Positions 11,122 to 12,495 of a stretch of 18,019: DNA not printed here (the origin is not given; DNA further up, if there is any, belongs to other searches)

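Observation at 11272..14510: IPPS-fold protein with degenerate second Asp-rich motif, translationally coupled to a family-B DNA polymerase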

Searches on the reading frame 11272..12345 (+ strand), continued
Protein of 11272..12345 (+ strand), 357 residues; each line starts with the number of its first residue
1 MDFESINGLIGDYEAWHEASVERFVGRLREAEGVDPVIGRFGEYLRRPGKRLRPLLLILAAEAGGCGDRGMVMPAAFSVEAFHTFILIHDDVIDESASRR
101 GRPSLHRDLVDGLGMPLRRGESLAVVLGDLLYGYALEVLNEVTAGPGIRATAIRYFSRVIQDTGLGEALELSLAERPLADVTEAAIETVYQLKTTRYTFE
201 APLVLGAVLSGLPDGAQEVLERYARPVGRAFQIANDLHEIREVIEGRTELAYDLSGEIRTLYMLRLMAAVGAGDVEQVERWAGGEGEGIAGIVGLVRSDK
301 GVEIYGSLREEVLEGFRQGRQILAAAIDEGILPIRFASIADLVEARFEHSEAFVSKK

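Call 38: search_protein_families(library=ncbifam, proteins=[L005:6724-7830:-, L005:8807-10492:+, L007:8990-10522:+, L084:11148-12566:+, L081:11292-12305:-, L084:9405-9881:-], max_evalue=0.00001)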
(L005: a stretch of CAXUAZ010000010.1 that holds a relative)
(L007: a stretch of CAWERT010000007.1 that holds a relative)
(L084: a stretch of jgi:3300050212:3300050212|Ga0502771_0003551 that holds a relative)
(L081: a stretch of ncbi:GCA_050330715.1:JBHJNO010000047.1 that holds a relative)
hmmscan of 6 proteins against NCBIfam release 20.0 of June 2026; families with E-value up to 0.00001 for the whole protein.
L005:6724-7830:- (368 aa): 9 families
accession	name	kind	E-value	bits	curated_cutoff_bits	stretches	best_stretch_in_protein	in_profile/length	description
TIGR02351.2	thiH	equivalog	1.1e-123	412.9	380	2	9-307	34-330/364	2-iminoacetate synthase ThiH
TIGR03955.1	rSAM_HydG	equivalog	1.5e-51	175.3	312.15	1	18-308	54-352/470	[FeFe] hydrogenase H-cluster radical SAM maturase HydG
TIGR04158.1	rSAM_MIA_synth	equivalog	2.2e-22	79.4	400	1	44-297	54-319/368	3-methyl-2-indolic acid synthase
TIGR03956.1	rSAM_HydE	equivalog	1.5e-19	70.5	254.6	1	10-203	11-201/340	[FeFe] hydrogenase H-cluster radical SAM maturase HydE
TIGR03910.1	pyrrolys_PylB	equivalog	5.6e-19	68.2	348.2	1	14-192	22-201/347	methylornithine synthase PylB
TIGR00433.2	bioB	equivalog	2.4e-08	33.6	225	1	19-274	11-260/307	biotin synthase BioB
TIGR03700.1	mena_SCO4494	equivalog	1.4e-07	30.8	434.55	1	51-132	51-130/351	aminofutalosine synthase MqnE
TIGR00423.1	TIGR00423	subfamily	1.6e-06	27.6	260.25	1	55-132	12-87/310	CofH family radical SAM protein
NF004884.0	PRK06245.1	equivalog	5.2e-06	25.6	209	1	53-109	20-75/340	7,8-didemethyl-8-hydroxy-5-deazariboflavin synthase subunit CofG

L005:8807-10492:+ (561 aa): 10 families
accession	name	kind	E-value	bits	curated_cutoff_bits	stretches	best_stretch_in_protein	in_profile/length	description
TIGR02734.1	crtI_fam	subfamily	1.3e-191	637.7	238.1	1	74-559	1-490/504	phytoene desaturase family protein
NF058655.1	CrtID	equivalog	2.7e-94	316.7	640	1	75-552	2-476/478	bifunctional phytoene desaturase/3,4-desaturase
NF045637.1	carotdesatCrtDProt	equivalog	3.4e-67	227.1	580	1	75-552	2-477/485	1-hydroxycarotenoid 3,4-desaturase CrtD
NF042421.1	hydcarot_desat_CrtD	equivalog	1.1e-65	222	500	1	71-560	1-486/487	1-hydroxycarotenoid 3,4-desaturase CrtD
NF045689.1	BCarotKetCrtO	equivalog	4.3e-33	114.7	1000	2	74-358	6-311/563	beta-carotene ketolase CrtO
TIGR02730.1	carot_isom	equivalog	1.9e-30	106.2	586.9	1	74-549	3-480/493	carotenoid isomerase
TIGR02733.1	desat_CrtD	equivalog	2.8e-17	62.6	549.7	1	74-127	4-57/492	C-3',4' desaturase CrtD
TIGR03467.1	HpnE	equivalog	9.4e-11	41.7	283.05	1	75-126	2-55/430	hydroxysqualene dehydroxylase HpnE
NF005560.0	PRK07233.1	equivalog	4.8e-10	38.9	252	1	75-121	4-50/435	hypothetical protein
NF005548.0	PRK07208.1-4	equivalog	5.2e-07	28.6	389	0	71-124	3-56/488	hypothetical protein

L007:8990-10522:+ (510 aa): 13 families
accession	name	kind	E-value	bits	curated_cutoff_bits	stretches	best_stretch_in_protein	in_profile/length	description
TIGR02734.1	crtI_fam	subfamily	4e-183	609.7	238.1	1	21-506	1-490/504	phytoene desaturase family protein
NF058655.1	CrtID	equivalog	1.2e-90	304.7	640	1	22-499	2-476/478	bifunctional phytoene desaturase/3,4-desaturase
NF045637.1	carotdesatCrtDProt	equivalog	4.2e-68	230.1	580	1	22-499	2-477/485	1-hydroxycarotenoid 3,4-desaturase CrtD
NF042421.1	hydcarot_desat_CrtD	equivalog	1.4e-64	218.4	500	1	20-505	3-484/487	1-hydroxycarotenoid 3,4-desaturase CrtD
NF045689.1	BCarotKetCrtO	equivalog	1.9e-35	122.5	1000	2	21-304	6-310/563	beta-carotene ketolase CrtO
TIGR02730.1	carot_isom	equivalog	2.5e-30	105.8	586.9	1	21-495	3-479/493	carotenoid isomerase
TIGR02733.1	desat_CrtD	equivalog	3.1e-18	65.7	549.7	2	21-74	4-57/492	C-3',4' desaturase CrtD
TIGR03467.1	HpnE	equivalog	2.4e-11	43.6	283.05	1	22-73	2-55/430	hydroxysqualene dehydroxylase HpnE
NF005560.0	PRK07233.1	equivalog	2.9e-10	39.6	252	0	22-66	4-48/435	hypothetical protein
NF005548.0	PRK07208.1-4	equivalog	7.6e-08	31.4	389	1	18-116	3-97/488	hypothetical protein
NF005547.0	PRK07208.1-3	equivalog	1.7e-06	27.1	380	0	20-71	6-57/465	hypothetical protein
NF002480.1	PRK01747.1-1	equivalog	2.2e-06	26.4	540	1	7-61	235-291/645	bifunctional tRNA (5-methylaminomethyl-2-thiouridine)(34)-methyltransferase MnmC2/FAD-dependent 5-carboxymethylaminomethyl-2-thiouridine(34)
NF006130.0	PRK08274.1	equivalog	7.4e-06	25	369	0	232-294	126-192/467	FAD-dependent tricarballylate dehydrogenase TcuA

L084:11148-12566:+ (472 aa): 26 families (the best 25 are shown)
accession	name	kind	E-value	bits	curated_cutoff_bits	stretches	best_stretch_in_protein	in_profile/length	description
TIGR00543.1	isochor_syn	subfamily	1.3e-89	300.9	224.75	1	132-470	15-349/349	isochorismate synthase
NF005459.0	PRK07054.1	equivalog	2.3e-88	297.4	475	1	15-471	7-457/476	isochorismate synthase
NF005380.0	PRK06923.1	equivalog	2.9e-56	191.4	486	1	209-470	122-389/399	isochorismate synthase DhbC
NF011591.0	PRK15016.1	equivalog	6.7e-51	173.5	624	1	207-469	125-387/391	isochorismate synthase EntC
TIGR01820.1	TrpE-arch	equivalog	6.2e-47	160.9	512.05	1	203-470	182-448/449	anthranilate synthase component I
NF011588.0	PRK15012.1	equivalog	8e-47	160.1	488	1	206-462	167-420/431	isochorismate synthase MenF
TIGR01824.1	PabB-clade2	equivalog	1.2e-41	143.2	408.55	1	144-464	38-353/355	aminodeoxychorismate synthase, component I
TIGR00564.1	trpE_most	equivalog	2.6e-41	142.1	517.7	1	168-469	155-453/455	anthranilate synthase component I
NF010086.0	PRK13571.1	equivalog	3.4e-35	121.5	693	1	194-469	215-496/510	anthranilate synthase component I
NF006563.0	PRK09070.1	equivalog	4e-35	121.3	514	1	203-471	177-445/447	aminodeoxychorismate synthase component I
NF010089.0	PRK13574.1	equivalog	8.6e-35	120.5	527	1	202-465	153-413/421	anthranilate synthase component I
NF010087.0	PRK13572.1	equivalog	3.1e-32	111.8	580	1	204-470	168-431/435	anthranilate synthase component I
TIGR03494.1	salicyl_syn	equivalog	6.3e-32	110.9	325.15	1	196-466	149-419/425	salicylate synthase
TIGR00553.1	pabB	equivalog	2e-30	106.1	328.4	1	199-464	66-327/329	aminodeoxychorismate synthase component I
NF010082.0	PRK13567.1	equivalog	3.4e-26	92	576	1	209-468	201-465/468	anthranilate synthase component I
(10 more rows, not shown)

L081:11292-12305:- (337 aa): 1 family
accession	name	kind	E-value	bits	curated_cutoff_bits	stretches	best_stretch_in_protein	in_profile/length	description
TIGR02253.1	CTE7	subfamily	1.1e-06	28.5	169.75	1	90-221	2-129/221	TIGR02253 family HAD-type hydrolase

L084:9405-9881:- (158 aa): 0 families

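Call 41: search_protein_families(library=pfam, proteins=[L005:10482-12515:+, L005:12305-13285:+, L005:13206-14732:+, L006:10547-11440:+, L006:11437-12186:+, L007:11462-12352:+, L007:12312-13091:+, L007:13045-14304:+, L004:9010-9690:-, L017:8999-9517:+], max_evalue=0.001)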
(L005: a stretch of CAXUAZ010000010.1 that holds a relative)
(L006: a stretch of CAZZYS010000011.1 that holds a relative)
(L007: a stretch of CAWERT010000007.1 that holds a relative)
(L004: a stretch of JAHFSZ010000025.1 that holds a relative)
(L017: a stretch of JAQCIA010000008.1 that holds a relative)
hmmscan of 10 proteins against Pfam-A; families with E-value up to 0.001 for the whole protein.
L005:10482-12515:+ (677 aa): 18 families
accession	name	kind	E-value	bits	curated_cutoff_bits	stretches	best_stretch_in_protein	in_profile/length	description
PF25174.1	Beta-prop_THOC3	-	2.9e-22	79.4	305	2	355-518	130-272/272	THOC3 beta-propeller domain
PF00400.38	WD40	-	3.9e-22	78.1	27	0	597-623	13-39/39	WD domain, G-beta repeat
PF23414.1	Beta-prop_EML_2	-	4.2e-19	69.4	90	2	430-566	23-146/266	Echinoderm microtubule-associated protein second beta-propeller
PF24814.1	WD40_Prp19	-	6e-16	58.8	320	2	351-513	132-273/281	Prp19 WD40 domain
PF24817.1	WD40_WDHD1_1st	-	5e-14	52.6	109.9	1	454-566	131-244/291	WDHD1 first WD40 domain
PF25173.1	Beta-prop_WDR3_1st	-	1.2e-12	48.3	154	2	480-666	10-182/184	WDR3 first beta-propeller domain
PF24807.1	WD40_CDC20-Fz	-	4e-11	43.2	200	1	366-565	103-286/292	CDC20/Fizzy WD40 domain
PF12894.13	ANAPC4_WD40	-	1.5e-09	38.4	22.9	0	636-666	35-65/91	Anaphase-promoting complex subunit 4 WD40 domain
PF25460.1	Beta-prop_Aladin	-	1.1e-08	35.1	171.1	1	546-664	112-219/340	Aladin seven-bladed propeller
PF25175.1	Beta-prop_WDR5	-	1.9e-08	34.4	250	1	453-660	12-201/296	WDR5 beta-propeller domain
PF25172.1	Beta-prop_WDR3_2nd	-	4.6e-08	33.1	140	1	477-565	18-101/293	WDR3 second beta-propeller domain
PF23393.2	Beta-prop_WDR90_POC16_2nd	-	7.2e-08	32.4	60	0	475-566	12-100/291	WDR90/POC16, second beta-propeller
PF23409.1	Beta-prop_EML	-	7.6e-08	32.6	88.2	1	403-646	15-248/267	Echinoderm microtubule-associated protein first beta-propeller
PF24805.1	EIF3I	-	7.4e-07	29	200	0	640-671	286-317/324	EIF3I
PF25391.1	WD40_Gbeta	-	9.2e-07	28.6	150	0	475-664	73-251/340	G protein beta WD-40 repeat protein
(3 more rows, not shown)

L005:12305-13285:+ (326 aa): 0 families

L005:13206-14732:+ (508 aa): 1 family
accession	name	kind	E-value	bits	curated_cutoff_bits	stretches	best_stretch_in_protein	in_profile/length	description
PF08450.18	SGL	-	1.8e-05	24.9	26.3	0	155-234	57-139/246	SMP-30/Gluconolactonase/LRE-like region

L006:10547-11440:+ (297 aa): 1 family
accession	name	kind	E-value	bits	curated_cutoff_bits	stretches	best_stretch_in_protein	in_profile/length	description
PF00494.24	SQS_PSY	-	2.3e-77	260.7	26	1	22-275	2-261/263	Squalene/phytoene synthase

L006:11437-12186:+ (249 aa): 1 family
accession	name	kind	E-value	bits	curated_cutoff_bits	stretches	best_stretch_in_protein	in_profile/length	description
PF01553.26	Acyltransferase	-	2e-09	37.8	23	1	40-164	10-131/132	Acyltransferase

L007:11462-12352:+ (296 aa): 1 family
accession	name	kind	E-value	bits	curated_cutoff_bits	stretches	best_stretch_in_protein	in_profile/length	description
PF00494.24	SQS_PSY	-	3.2e-72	243.8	26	1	19-275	2-261/263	Squalene/phytoene synthase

L007:12312-13091:+ (259 aa): 0 families

L007:13045-14304:+ (419 aa): 4 families
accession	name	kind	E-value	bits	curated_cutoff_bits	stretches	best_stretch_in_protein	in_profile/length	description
PF00535.33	Glycos_transf_2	-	5e-25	88.8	23.3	1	66-254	1-166/168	Glycosyl transferase family 2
PF13641.12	Glyco_tranf_2_3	-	2.5e-14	54.3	27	1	65-278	3-197/230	Glycosyltransferase like family 2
PF13506.12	Glyco_transf_21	-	3.2e-10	40.2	21.7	1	130-278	10-140/174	Glycosyl transferase family 21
PF13632.12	Glyco_trans_2_3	-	0.0001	22.6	27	0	242-365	74-194/198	Glycosyl transferase family group 2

L004:9010-9690:- (226 aa): 0 families

L017:8999-9517:+ (172 aa): 0 families

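Call 55: predict_structure(alignment_id=A2)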
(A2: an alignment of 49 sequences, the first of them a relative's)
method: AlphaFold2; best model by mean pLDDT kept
length: 357 residues; sequences in the alignment: 49
mean_pLDDT: 92.5   pTM: 0.91
mean pLDDT of the five models: 92.5, 91.9, 91.4, 91.3, 91.3
residues with pLDDT >= 90: 292; 70-90: 44; 50-70: 14; < 50: 7
segments of 3 or more residues with pLDDT < 50: 351-357
pLDDT, mean of each block of 10 residues (from residue 1): 80 97 98 96 95 97 95 98 97 92 96 98 98 98 95 97 97 91 97 97 98 97 98 93 86 75 94 84 74 92 97 98 98 97 82 44
secondary structure, 60 per line:
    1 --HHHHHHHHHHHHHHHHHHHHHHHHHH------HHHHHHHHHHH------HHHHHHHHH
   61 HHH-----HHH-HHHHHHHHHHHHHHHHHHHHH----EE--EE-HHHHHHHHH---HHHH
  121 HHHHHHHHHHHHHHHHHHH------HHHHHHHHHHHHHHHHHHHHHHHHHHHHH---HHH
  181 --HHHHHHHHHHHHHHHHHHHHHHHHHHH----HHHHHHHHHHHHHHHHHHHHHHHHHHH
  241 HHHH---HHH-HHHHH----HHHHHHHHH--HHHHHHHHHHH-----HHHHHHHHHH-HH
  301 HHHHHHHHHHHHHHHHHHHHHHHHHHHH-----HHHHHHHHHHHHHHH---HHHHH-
elements in order: H3-28 H35-45 H52-63 H73-93 H105-113 H117-139 H146-174 H183-209 H214-244 H252-256 H261-269 H272-282 H288-297 H299-328 H334-348 H352-356

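Call 57: search_protein_representatives(alignment_id=A2)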
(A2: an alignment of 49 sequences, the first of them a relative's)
Query: 49 sequences, 366 profile positions. Proteins with E-value up to 0.001 (for the whole library): 42830; up to 1e-10: 26757; up to 1e-30: 4615. The best 150 are listed.
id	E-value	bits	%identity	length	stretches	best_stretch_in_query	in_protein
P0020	8.2e-136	469.3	-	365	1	7-364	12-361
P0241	9.8e-126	436.2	-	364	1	7-355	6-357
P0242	1.9e-122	425.4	-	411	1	9-361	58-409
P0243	7.4e-121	420.1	-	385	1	9-362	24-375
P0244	2.9e-119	414.9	-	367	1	9-361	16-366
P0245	6.6e-119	413.7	-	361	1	9-356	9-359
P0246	3.7e-118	411.3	-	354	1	7-356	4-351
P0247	4.5e-117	407.7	-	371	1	5-359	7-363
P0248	1.2e-116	406.3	-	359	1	17-362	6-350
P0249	4.9e-116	404.3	-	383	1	8-358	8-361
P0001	5.9e-115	400.7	-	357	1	11-363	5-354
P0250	1.6e-114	399.3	-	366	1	5-361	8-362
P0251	2.1e-113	395.6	-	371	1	12-363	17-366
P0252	7.0e-113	393.9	-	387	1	7-353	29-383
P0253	2.6e-110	385.4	-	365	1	11-364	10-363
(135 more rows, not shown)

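Call 60: fold_search(model_id=the predicted structure, library=pdb)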
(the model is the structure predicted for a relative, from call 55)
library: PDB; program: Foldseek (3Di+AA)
matches with E <= 10: 902; with E <= 0.001: 476
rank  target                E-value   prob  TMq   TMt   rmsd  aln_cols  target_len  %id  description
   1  3mzv_B                1.7e-11  1.00  0.76  0.82   3.6       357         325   22  Crystal structure of a decaprenyl diphosphate synthase from Rhodobacter capsulatus (released 2010-06-09)
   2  4jyx_A                3.9e-11  1.00  0.73  0.81   4.4       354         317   24  Crystal structure of polyprenyl synthase PATL_3739 (TARGET EFI-509195) FROM PSEUDOALTEROMONAS ATLANTICA, COMPLEX WITH  (released 2013-04-10)
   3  5jfq_B                4.4e-11  1.00  0.72  0.82   4.2       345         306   24  Geranylgeranyl Pyrophosphate Synthetase from archaeon Geoglobus acetivorans (released 2017-05-24)
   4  4jyx_B                4.4e-11  1.00  0.73  0.82   4.4       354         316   24  Crystal structure of polyprenyl synthase PATL_3739 (TARGET EFI-509195) FROM PSEUDOALTEROMONAS ATLANTICA, COMPLEX WITH  (released 2013-04-10)
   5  5jfq_A                6.3e-11  1.00  0.67  0.78   4.8       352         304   23  Geranylgeranyl Pyrophosphate Synthetase from archaeon Geoglobus acetivorans (released 2017-05-24)
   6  4jyx_H                7.1e-11  1.00  0.71  0.80   4.8       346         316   23  Crystal structure of polyprenyl synthase PATL_3739 (TARGET EFI-509195) FROM PSEUDOALTEROMONAS ATLANTICA, COMPLEX WITH  (released 2013-04-10)
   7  3oyr_B                9.6e-11  1.00  0.73  0.79   3.8       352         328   25  Crystal structure of polyprenyl synthase from Caulobacter crescentus CB15 complexed with calcium and isoprenyl diphosp (released 2010-10-13)
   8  1wy0                  1.1e-10  1.00  0.72  0.79   4.0       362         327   19  Crystal structure of geranylgeranyl pyrophosphate synthetase from Pyrococcus horikoshii Ot3 (released 2006-02-14)
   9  1wmw_A                1.7e-10  1.00  0.73  0.78   3.7       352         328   26  Crystal structure of geranulgeranyl diphosphate synthase from Thermus thermophilus (released 2005-07-21)
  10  9jr6_A                2.1e-10  1.00  0.75  0.82   3.2       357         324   24  Complex structure of OsSPS3 with Aclonifen (released 2025-12-17)
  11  9jqs_A                2.1e-10  1.00  0.76  0.83   3.5       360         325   23  Apo form of Oryza sativa solanesyl diphosphate synthase 3 (released 2025-12-17)
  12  3qqv                  3.2e-10  1.00  0.77  0.77   3.4       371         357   20  Crystal structure of geranylgeranyl pyrophosphate synthase from corynebacterium glutamicum complexed with isoprenyl diph (released 2011-03-02)
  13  3wjo_B                3.2e-10  1.00  0.72  0.83   3.7       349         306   24  Crystal structure of Octaprenyl Pyrophosphate synthase from Escherichia coli with isopentenyl pyrophosphate (IPP) (released 2014-06-18)
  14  8f8f_A                3.5e-10  1.00  0.77  0.79   3.8       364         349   20  The structure of Rv2173 from M. tuberculosis (APO form) (released 2023-11-29)
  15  9jsc_A                4.2e-10  1.00  0.72  0.79   4.6       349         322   22  Crystal structure of OsSPS3 complexed with YH24532 (released 2026-04-08)
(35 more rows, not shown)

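Call 61: find_encoding_contigs(protein=P0017, flank=7000, max_places=1)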
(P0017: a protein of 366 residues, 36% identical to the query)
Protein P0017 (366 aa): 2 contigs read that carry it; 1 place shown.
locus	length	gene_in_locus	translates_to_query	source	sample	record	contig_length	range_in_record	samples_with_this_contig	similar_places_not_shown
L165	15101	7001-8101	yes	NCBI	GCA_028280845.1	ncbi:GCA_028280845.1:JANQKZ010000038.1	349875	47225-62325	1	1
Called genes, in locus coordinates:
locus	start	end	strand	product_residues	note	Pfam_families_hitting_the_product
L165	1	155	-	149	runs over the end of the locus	PF10604:Polyketide_cyc2, PF08327:AHSA1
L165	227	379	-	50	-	-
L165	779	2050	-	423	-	PF06689:zf-C4_ClpX (weak), PF00004:AAA, PF07724:AAA_2, PF07728:AAA_5 (weak), PF13401:AAA_22 (faint), PF10431:ClpB_D2-small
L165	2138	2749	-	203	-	PF00574:CLP_protease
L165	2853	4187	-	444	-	PF05697:Trigger_N, PF05698:Trigger_C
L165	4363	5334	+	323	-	PF00482:T2SSF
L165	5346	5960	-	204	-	-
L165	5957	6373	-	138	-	-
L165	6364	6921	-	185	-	PF01202:SKI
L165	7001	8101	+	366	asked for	PF00348:polyprenyl_synt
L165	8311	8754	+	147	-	PF02577:BFN_dom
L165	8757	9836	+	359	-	PF01207:Dus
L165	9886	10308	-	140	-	PF01883:FeS_assembly_P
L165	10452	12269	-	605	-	PF01343:Peptidase_S49, PF00574:CLP_protease (faint), PF01343:Peptidase_S49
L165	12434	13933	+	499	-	-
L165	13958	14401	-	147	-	PF00903:Glyoxalase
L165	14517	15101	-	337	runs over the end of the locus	PF00158:Sigma54_activat, PF14532:Sigma54_activ_2, PF07728:AAA_5, PF25601:AAA_lid_14, PF02954:HTH_8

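Call 62: find_encoding_contigs(protein=P0055, flank=7000, max_places=1)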
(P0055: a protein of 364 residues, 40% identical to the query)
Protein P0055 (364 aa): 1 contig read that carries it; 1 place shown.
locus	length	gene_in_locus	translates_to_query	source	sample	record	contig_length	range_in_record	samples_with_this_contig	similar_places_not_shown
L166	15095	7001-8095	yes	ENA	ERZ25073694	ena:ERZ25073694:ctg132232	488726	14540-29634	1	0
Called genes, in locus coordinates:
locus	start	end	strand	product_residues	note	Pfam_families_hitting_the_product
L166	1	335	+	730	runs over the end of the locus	PF22842:Pel9A-like_beta_helix (weak), PF05048:NosD (faint), PF13229:Beta_helix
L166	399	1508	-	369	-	PF00027:cNMP_binding, PF00512:HisKA, PF02518:HATPase_c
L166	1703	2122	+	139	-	PF00160:Pro_isomerase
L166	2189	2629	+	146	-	PF03652:RuvX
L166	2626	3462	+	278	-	PF01416:PseudoU_synth_1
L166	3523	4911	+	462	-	PF00245:Alk_phosphatase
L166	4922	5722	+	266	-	PF00398:RrnaAD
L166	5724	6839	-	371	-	PF00437:T2SSE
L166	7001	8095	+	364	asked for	PF00348:polyprenyl_synt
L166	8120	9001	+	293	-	PF00494:SQS_PSY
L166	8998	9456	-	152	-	PF00583:Acetyltransf_1, PF13673:Acetyltransf_10, PF13508:Acetyltransf_7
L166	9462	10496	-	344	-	PF04613:LpxD, PF00132:Hexapep (weak), PF25084:LbH_EIF2B (faint), PF25087:GMPPB_C, PF00132:Hexapep, PF14602:Hexapep_2 (faint), PF00132:Hexapep (weak)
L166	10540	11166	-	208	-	PF03938:OmpH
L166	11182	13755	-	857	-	PF07244:POTRA (weak), PF08478:POTRA_1 (faint), PF07244:POTRA, PF08479:POTRA_2 (faint), PF07244:POTRA, PF01103:Omp85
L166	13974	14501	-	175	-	PF01281:Ribosomal_L9_N, PF03948:Ribosomal_L9_C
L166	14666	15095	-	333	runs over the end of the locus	PF00691:OmpA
